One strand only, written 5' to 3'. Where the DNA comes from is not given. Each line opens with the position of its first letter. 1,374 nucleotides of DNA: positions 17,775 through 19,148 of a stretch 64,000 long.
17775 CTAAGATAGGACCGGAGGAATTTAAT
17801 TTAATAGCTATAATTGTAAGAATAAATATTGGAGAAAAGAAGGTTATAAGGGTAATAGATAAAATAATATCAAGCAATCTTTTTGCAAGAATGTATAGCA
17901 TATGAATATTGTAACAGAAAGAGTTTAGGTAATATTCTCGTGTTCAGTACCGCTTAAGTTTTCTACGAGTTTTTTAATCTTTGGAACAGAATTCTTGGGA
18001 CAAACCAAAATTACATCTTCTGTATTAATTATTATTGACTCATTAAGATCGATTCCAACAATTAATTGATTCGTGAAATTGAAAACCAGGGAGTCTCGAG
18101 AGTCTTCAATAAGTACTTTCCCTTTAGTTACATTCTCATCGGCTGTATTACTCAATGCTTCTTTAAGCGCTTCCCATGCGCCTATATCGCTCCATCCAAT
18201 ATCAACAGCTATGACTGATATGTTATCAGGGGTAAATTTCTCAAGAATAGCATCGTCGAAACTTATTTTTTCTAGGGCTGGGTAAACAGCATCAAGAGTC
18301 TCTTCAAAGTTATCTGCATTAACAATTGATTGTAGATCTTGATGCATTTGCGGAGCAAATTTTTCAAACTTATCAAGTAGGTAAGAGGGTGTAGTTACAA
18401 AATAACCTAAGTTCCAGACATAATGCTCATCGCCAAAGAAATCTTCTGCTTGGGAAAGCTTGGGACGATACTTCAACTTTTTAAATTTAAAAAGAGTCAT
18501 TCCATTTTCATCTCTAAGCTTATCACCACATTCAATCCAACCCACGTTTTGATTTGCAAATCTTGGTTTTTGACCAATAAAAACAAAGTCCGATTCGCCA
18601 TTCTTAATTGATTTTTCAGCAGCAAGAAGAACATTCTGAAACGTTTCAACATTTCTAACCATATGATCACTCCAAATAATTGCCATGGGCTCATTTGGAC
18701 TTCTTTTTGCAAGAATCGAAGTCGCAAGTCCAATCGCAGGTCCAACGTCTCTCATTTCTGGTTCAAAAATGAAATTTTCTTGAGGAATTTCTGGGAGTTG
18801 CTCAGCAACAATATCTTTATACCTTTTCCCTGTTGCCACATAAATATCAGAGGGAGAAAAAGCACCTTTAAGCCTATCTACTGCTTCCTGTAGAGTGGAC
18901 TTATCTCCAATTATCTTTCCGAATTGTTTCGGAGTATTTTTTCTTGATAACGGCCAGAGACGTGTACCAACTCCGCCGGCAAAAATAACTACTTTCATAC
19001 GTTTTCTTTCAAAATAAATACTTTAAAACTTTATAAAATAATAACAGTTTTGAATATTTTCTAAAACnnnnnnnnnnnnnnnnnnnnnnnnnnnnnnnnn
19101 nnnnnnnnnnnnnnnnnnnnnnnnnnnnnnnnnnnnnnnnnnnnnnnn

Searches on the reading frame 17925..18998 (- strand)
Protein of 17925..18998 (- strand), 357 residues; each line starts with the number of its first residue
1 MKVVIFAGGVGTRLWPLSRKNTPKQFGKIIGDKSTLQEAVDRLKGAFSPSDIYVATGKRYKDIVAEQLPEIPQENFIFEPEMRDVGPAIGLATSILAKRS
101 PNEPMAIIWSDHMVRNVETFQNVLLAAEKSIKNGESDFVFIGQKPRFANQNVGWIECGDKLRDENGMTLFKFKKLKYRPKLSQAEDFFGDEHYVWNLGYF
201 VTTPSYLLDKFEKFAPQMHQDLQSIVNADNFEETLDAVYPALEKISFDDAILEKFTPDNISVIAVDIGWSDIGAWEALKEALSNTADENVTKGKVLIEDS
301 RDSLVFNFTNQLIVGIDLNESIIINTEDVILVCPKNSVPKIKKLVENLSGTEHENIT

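Call 7: search_protein_families(library=pfam, proteins=[window:17925-18998:-])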
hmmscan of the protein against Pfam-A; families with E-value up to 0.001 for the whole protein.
window:17925-18998:- (357 aa): 3 families
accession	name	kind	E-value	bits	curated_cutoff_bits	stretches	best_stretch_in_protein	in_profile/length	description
PF00483.29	NTP_transferase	-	2.8e-24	86.5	21.2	1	2-286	1-243/245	Nucleotidyl transferase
PF22640.1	ManC_GMP_beta-helix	-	1.6e-06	28.4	27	1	299-348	7-55/55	MannoseP isomerase/GMP-like beta-helix domain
PF12804.13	NTP_transf_3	-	4e-06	27.5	27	1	3-129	1-113/160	MobA-like NTP transferase domain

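Call 10: find_encoding_contigs(protein=window:17925-18998:-, flank=6000, max_places=10)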
Protein window:17925-18998:- (357 aa): 5 contigs read that carry it; 4 places shown.
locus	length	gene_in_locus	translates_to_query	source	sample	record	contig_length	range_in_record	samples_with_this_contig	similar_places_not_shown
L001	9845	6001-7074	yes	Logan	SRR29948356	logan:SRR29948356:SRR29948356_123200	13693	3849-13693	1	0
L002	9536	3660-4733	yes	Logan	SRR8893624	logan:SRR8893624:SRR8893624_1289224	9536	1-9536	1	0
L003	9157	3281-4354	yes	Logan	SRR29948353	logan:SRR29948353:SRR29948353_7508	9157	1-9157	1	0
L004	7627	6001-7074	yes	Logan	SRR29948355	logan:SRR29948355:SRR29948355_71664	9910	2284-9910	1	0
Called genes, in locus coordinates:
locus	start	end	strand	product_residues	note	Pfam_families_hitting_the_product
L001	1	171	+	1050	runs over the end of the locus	-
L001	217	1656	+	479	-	PF13231:PMT_2 (weak), PF02366:PMT (weak)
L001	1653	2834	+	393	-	PF13439:Glyco_transf_4 (weak), PF00534:Glycos_transf_1, PF13692:Glyco_trans_1_4, PF13524:Glyco_trans_1_2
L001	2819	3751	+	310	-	PF00535:Glycos_transf_2, PF10111:Glyco_tranf_2_2 (weak), PF13641:Glyco_tranf_2_3, PF13632:Glyco_trans_2_3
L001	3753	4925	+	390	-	PF13439:Glyco_transf_4, PF20706:GT4-conflict (weak), PF00534:Glycos_transf_1, PF13692:Glyco_trans_1_4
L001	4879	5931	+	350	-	PF00534:Glycos_transf_1, PF13692:Glyco_trans_1_4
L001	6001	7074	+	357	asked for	PF00483:NTP_transferase, PF12804:NTP_transf_3 (faint), PF22640:ManC_GMP_beta-helix (weak)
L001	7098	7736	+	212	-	PF02397:Bac_transf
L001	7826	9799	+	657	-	PF13196:DUF4012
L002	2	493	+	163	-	?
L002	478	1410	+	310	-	PF00535:Glycos_transf_2, PF10111:Glyco_tranf_2_2 (weak), PF13641:Glyco_tranf_2_3, PF13632:Glyco_trans_2_3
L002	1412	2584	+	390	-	PF13439:Glyco_transf_4, PF20706:GT4-conflict (weak), PF00534:Glycos_transf_1, PF13692:Glyco_trans_1_4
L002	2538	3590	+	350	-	PF00534:Glycos_transf_1, PF13692:Glyco_trans_1_4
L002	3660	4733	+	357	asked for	PF00483:NTP_transferase, PF12804:NTP_transf_3 (faint), PF22640:ManC_GMP_beta-helix (weak)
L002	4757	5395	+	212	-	PF02397:Bac_transf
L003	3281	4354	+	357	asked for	PF00483:NTP_transferase, PF12804:NTP_transf_3 (faint), PF22640:ManC_GMP_beta-helix (weak)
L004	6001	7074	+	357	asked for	PF00483:NTP_transferase, PF12804:NTP_transf_3 (faint), PF22640:ManC_GMP_beta-helix (weak)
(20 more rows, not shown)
